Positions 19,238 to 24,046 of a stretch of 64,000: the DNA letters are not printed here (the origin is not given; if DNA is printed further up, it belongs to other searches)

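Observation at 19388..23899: Single-chain double UvrA: 1503-aa paralogue built from two complete UvrA-like halves (four ABC modules)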

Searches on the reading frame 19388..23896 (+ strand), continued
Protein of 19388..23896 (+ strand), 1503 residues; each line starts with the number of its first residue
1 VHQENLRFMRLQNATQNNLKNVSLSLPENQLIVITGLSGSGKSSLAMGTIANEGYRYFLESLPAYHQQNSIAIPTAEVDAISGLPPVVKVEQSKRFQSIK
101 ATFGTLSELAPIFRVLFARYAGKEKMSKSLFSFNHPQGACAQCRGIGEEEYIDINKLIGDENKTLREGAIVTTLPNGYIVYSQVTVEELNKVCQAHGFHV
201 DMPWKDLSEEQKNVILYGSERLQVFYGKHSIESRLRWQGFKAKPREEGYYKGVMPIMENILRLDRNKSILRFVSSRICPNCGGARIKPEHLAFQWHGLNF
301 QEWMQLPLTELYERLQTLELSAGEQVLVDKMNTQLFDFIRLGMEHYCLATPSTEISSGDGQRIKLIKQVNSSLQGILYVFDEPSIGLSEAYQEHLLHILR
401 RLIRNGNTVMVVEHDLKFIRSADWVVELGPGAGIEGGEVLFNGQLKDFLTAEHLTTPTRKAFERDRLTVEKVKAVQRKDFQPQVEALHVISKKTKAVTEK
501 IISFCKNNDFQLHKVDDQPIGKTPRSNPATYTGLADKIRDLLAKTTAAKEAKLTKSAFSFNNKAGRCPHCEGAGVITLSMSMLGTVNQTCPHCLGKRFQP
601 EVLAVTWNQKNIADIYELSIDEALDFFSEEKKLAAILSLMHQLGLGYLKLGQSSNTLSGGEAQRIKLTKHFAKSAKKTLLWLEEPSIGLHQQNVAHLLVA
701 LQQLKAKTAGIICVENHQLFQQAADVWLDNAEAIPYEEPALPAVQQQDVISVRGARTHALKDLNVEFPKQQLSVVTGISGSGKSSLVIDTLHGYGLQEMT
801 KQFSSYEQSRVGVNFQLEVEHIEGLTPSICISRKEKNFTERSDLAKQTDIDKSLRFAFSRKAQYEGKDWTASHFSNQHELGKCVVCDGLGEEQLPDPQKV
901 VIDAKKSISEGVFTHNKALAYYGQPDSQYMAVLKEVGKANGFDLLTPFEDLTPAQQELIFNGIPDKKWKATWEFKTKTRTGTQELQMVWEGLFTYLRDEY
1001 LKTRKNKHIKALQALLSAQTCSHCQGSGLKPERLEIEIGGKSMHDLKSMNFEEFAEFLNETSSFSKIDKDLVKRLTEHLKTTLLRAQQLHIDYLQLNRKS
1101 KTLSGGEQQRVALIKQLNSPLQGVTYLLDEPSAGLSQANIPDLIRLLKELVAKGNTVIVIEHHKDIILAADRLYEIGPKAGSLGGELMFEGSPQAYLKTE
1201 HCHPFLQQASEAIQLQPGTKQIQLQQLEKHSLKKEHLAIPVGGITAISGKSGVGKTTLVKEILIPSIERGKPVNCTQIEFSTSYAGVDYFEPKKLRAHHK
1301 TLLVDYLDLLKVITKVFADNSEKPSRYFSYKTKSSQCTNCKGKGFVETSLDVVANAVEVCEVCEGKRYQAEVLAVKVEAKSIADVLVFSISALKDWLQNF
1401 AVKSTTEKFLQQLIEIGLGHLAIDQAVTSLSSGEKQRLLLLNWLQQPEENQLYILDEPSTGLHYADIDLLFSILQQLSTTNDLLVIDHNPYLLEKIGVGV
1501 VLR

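Call 36: find_encoding_contigs(protein=P0007, flank=8000, max_places=2)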
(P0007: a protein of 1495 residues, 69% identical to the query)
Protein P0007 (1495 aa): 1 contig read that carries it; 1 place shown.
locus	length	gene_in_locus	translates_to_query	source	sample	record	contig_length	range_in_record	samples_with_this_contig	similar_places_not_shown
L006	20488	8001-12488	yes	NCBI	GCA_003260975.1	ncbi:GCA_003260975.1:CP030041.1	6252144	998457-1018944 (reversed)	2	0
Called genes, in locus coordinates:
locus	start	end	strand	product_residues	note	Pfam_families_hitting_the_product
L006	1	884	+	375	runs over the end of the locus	PF17170:DUF5128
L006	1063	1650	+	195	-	-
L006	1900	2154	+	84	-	PF12762:DDE_Tnp_IS1595 (weak)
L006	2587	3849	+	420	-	PF17170:DUF5128, PF16288:DUF4934 (faint)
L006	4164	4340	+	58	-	-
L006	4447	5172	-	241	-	PF02463:SMC_N (faint), PF13175:AAA_15 (faint), PF13476:AAA_23, PF13555:AAA_29 (weak), PF13304:AAA_21 (weak)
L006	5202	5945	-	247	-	PF03544:TonB_C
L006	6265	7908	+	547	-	PF00342:PGI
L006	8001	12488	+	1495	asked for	PF00005:ABC_tran (faint), PF03193:RsgA_GTPase (faint), PF13191:AAA_16 (faint), PF13304:AAA_21 (faint), PF13401:AAA_22 (faint), PF17755:UvrA_DNA-bind, PF02463:SMC_N, PF17755:UvrA_DNA-bind, +7 more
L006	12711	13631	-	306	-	-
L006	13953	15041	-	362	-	PF00696:AA_kinase, PF01472:PUA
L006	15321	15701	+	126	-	PF13366:PDDEXK_3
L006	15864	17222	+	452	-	PF01235:Na_Ala_symp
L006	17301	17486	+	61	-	-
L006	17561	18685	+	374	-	PF02595:Gly_kinase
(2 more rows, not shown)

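Call 37: find_encoding_contigs(protein=P0024, flank=8000, max_places=2)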
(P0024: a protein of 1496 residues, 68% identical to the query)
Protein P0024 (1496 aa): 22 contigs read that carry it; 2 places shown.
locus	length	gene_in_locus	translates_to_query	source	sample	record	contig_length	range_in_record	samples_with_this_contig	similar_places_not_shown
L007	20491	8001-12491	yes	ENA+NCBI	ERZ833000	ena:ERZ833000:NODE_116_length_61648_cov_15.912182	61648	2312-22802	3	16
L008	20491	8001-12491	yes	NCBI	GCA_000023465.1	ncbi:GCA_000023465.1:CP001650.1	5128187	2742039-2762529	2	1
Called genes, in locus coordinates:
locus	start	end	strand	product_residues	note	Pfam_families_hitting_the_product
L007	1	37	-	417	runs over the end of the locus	PF12890:DHOase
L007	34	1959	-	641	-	PF07584:BatA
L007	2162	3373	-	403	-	PF01590:GAF, PF00512:HisKA (weak), PF02518:HATPase_c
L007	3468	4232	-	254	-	PF09674:DUF2400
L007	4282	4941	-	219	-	PF02463:SMC_N (faint), PF00005:ABC_tran, PF13304:AAA_21 (faint)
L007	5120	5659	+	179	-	PF01625:PMSR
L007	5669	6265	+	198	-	PF01227:GTP_cyclohydroI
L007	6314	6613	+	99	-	-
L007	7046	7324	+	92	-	PF08281:Sigma70_r4_2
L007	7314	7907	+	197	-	-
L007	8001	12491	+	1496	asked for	PF00005:ABC_tran (faint), PF01637:ATPase_2 (faint), PF03193:RsgA_GTPase (faint), PF13191:AAA_16 (faint), PF13304:AAA_21 (faint), PF17755:UvrA_DNA-bind, PF02463:SMC_N (weak), PF17755:UvrA_DNA-bind, +8 more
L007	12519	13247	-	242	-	PF00795:CN_hydrolase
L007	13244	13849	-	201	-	PF00132:Hexapep (weak), PF25084:LbH_EIF2B, PF14602:Hexapep_2 (faint), PF25087:GMPPB_C (weak)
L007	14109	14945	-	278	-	-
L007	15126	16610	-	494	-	PF00578:AhpC-TSA (weak), PF08534:Redoxin (weak)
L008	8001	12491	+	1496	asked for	PF00005:ABC_tran (faint), PF01637:ATPase_2 (faint), PF03193:RsgA_GTPase (faint), PF13191:AAA_16 (faint), PF13304:AAA_21 (faint), PF17755:UvrA_DNA-bind, PF02463:SMC_N (weak), PF17755:UvrA_DNA-bind, +8 more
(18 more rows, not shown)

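Call 38: find_encoding_contigs(protein=P0092, flank=8000, max_places=2)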
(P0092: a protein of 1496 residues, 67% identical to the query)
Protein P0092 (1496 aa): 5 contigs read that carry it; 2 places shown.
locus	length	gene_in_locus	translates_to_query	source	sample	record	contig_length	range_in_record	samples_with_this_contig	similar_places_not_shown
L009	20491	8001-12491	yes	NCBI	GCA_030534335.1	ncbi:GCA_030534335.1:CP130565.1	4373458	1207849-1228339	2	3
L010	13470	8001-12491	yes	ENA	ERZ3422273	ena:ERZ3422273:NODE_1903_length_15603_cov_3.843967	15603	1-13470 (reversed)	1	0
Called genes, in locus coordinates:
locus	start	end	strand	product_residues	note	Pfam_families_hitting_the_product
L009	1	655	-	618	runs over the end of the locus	PF13620:CarboxypepD_reg, PF13715:CarbopepD_reg_2, PF12450:vWF_A, PF00092:VWA, PF13519:VWA_2, PF13768:VWA_3, PF12034:YfbK_C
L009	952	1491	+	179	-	PF04542:Sigma70_r2, PF08281:Sigma70_r4_2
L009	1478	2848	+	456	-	PF13620:CarboxypepD_reg, PF13715:CarbopepD_reg_2, PF03544:TonB_C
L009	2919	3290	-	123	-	-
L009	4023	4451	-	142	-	PF00072:Response_reg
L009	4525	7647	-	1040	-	PF01590:GAF, PF08447:PAS_3 (weak), PF08447:PAS_3, PF00989:PAS, PF08447:PAS_3, PF13426:PAS_9, PF00512:HisKA, PF02518:HATPase_c, +7 more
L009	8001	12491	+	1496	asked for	PF02463:SMC_N (faint), PF03193:RsgA_GTPase (faint), PF05729:NACHT (faint), PF13191:AAA_16 (faint), PF13401:AAA_22 (faint), PF17755:UvrA_DNA-bind, PF00005:ABC_tran, PF13304:AAA_21 (weak), +6 more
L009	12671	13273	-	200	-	PF01852:START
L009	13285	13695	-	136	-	-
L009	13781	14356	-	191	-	PF00027:cNMP_binding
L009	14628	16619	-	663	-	PF00009:GTP_EFTU, PF01926:MMR_HSR1 (weak), PF14492:EFG_III (weak), PF03764:EFG_IV, PF00679:EFG_C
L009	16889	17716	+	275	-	-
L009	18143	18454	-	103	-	-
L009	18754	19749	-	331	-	-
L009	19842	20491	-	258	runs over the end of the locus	-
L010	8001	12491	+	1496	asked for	PF02463:SMC_N (faint), PF03193:RsgA_GTPase (faint), PF05729:NACHT (faint), PF13191:AAA_16 (faint), PF13401:AAA_22 (faint), PF17755:UvrA_DNA-bind, PF00005:ABC_tran, PF13304:AAA_21 (weak), +6 more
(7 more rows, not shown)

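Call 61: search_protein_families(library=padloc, proteins=[window:19412-23896:+], max_evalue=0.001)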
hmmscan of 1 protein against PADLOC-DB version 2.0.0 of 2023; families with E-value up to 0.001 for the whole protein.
window:19412-23896:+ (1495 aa): 30 families (the best 25 are shown)
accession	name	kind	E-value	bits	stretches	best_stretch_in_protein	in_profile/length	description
PDLC04135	mad3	-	5.3e-84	280.9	5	743-1171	4-340/374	mads_3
PDLC04140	mad8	-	3.7e-32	110.1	3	8-409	14-235/314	mads_8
PDLC04164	AriA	-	7.4e-15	53.2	1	1419-1485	169-236/253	-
PDLC02914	ATPase-Toprim_I-B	-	5.5e-14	50.2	0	347-414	185-251/443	-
PDLC04175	HEC-01A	-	6.7e-12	43.1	1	1419-1487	246-314/363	-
PDLC04242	PDC-M01A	-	4.8e-10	36.3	0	1089-1159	398-469/566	-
PDLC02980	AriA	-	7.6e-09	33.9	1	1419-1486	235-304/304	-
PDLC04244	PDC-M01A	-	2.4e-08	31.2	0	1411-1474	315-379/482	-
PDLC04177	HEC-01A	-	2.3e-07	28.2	1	1378-1487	237-342/393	-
PDLC04236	PDC-M01A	-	2.3e-07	28.2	0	1413-1470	220-275/388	-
PDLC02335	AbiLi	-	7.6e-07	26.5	1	1236-1486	78-242/326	AbiLi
PDLC00289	PtuA1|PtuA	-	9.8e-07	26.1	0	1419-1487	225-294/404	AAA ATPase domain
PDLC04678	PDC-M49A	-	1.1e-06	25.3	0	1071-1155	525-609/681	-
PDLC03878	NsnB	-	1.8e-06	26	0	1089-1161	211-283/345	-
PDLC04176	HEC-01A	-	3e-06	24.8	0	1118-1159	280-321/371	-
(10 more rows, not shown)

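Call 67: search_dna_similar(query=window:19412-23896:+, collection=plasmids, mode=protein, max_evalue=1e-30, max_rows=25)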
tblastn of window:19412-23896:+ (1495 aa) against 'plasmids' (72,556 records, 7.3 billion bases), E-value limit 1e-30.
Records with a match: 920; places in all: 1056; records where one place covers at least 80% of the query: 473.
Best place of each record, by identity: <60% 920.
By first word of the organism name: Ralstonia 134; Enterobacter 108; Acinetobacter 88; Klebsiella 80; Pantoea 54; Streptomyces 47; Escherichia 27; Staphylococcus 25; Enterococcus 23; Bacillus 21; and 91 more.
By predicted mobility (MOB-suite, as given by PLSDB): non-mobilizable 333; mobilizable 306; conjugative 281.
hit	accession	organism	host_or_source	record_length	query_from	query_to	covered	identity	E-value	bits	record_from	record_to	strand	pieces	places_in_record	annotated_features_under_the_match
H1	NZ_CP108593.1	Streptomyces sp. NBC_01178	-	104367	1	1481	98%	32.3%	3e-94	687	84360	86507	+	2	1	excinuclease ABC subunit UvrA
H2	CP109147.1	Streptomyces globisporus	-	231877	1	1481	98%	32.2%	3e-95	689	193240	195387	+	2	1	excinuclease ABC subunit UvrA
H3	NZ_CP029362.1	Streptomyces globisporus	tomato,cultured microbe,flower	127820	1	1481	98%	32.2%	4e-95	686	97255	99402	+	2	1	excinuclease ABC subunit UvrA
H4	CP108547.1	Streptomyces globisporus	-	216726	1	1481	98%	32.2%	4e-95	686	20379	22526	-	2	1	excinuclease ABC subunit UvrA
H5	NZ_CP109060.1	Streptomyces globisporus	-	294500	1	1481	98%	32.2%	5e-95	686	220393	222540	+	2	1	excinuclease ABC subunit UvrA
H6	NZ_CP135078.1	Streptomyces parvus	bacteria,cell culture,soil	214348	1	1481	98%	32.2%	2e-93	683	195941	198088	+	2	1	excinuclease ABC subunit UvrA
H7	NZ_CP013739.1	Streptomyces globisporus C-1027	soil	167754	1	1481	98%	32.1%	7e-95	686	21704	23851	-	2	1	ATP-binding cassette domain-containing protein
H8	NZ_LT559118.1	Nonomuraea gerenzanensis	-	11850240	1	1481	98%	31.9%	3e-92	657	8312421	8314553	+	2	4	none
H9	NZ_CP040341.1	Bacillus cereus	Apostichopus japonicus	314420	1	1481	99%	31.7%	9e-86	636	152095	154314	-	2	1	excinuclease ABC subunit UvrA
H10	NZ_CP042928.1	Bacillus cereus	ocean sediment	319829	1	1481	99%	31.7%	9e-86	636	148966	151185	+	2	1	excinuclease ABC subunit UvrA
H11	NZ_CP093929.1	Bacillus cereus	Bubalus bubalis,cell culture,buffalo ...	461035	1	1481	99%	31.7%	3e-85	635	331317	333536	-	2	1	excinuclease ABC subunit UvrA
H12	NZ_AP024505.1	Bacillus cereus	-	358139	1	1481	99%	31.7%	9e-86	634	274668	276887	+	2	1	excinuclease ABC subunit UvrA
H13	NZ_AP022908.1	Bacillus cereus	-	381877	1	1481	99%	31.7%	9e-86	634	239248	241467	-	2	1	excinuclease ABC subunit UvrA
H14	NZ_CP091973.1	Bacillus cereus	mixed culture,deep-sea water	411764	1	1481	99%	31.7%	9e-86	634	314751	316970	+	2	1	excinuclease ABC subunit UvrA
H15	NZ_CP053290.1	Bacillus cereus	Pyropia,cell culture,seawater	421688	1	1481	99%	31.7%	9e-86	634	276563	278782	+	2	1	excinuclease ABC subunit UvrA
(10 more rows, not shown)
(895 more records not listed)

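Call 70: get_annotated_region(hit=H7, flank=6000)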
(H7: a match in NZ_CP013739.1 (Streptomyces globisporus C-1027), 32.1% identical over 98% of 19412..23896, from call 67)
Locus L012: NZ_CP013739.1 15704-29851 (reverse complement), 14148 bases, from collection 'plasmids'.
description: Streptomyces globisporus C-1027 plasmid SGLP1, complete sequence
organism: Streptomyces globisporus C-1027 (NCBI taxid 1172567)
taxonomy: Bacteria; Actinomycetota; Actinomycetes; Kitasatosporales; Streptomycetaceae; Streptomyces; Streptomyces globisporus; Streptomyces globisporus C-1027
host: -; source: soil; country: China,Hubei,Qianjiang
typing (MOB-suite, as given by PLSDB): non-mobilizable; replicon rep_cluster_1910
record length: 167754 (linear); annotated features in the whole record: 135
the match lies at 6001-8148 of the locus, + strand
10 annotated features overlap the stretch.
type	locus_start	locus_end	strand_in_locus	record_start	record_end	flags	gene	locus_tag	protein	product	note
CDS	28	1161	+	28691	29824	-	-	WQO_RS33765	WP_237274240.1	DegT/DnrJ/EryC1/StrS family aminotransferase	-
CDS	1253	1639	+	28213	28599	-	-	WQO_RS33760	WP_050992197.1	enediyne antibiotic chromoprotein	-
CDS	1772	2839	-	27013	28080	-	-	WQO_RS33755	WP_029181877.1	glucose-1-phosphate thymidylyltransferase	GO:0000271 - polysaccharide biosynthetic process [Evidence IEA]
CDS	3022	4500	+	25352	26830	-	-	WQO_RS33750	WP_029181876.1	tryptophan 7-halogenase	-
CDS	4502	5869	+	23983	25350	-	-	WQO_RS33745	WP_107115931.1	cation:proton antiporter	GO:0006812 - monoatomic cation transport [Evidence IEA]; GO:1902600 - proton transmembrane transport [Evidence IEA]; ...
CDS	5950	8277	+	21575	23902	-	-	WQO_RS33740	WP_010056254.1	ATP-binding cassette domain-containing protein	-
CDS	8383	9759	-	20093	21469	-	-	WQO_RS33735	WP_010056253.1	extracellular solute-binding protein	-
CDS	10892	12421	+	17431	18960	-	-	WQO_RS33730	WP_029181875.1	phage/plasmid primase, P4 family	GO:0006260 - DNA replication [Evidence IEA]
CDS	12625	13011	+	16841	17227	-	-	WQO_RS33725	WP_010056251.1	DUF6009 family protein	-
CDS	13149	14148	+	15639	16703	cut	-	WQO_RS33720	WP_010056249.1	cobalamin-independent methionine synthase II family protein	-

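Call 71: get_annotated_region(hit=H9, flank=1000)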
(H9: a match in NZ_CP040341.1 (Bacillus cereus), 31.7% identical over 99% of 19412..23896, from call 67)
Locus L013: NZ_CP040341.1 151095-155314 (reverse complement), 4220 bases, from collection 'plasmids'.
description: Bacillus cereus strain DLOU-Tangshan plasmid unnamed1, complete sequence
organism: Bacillus cereus (NCBI taxid 1396)
taxonomy: Bacteria; Bacillota; Bacilli; Bacillales; Bacillaceae; Bacillus; Bacillus cereus
host: -; source: Apostichopus japonicus; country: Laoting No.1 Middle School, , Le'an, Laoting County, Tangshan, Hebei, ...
typing (MOB-suite, as given by PLSDB): non-mobilizable; replicon rep_cluster_125; mating-pair formation MPF_T
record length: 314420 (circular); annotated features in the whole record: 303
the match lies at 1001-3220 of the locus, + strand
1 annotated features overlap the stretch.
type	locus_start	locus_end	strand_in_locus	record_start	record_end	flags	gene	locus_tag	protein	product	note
CDS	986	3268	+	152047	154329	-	-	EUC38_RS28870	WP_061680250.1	excinuclease ABC subunit UvrA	-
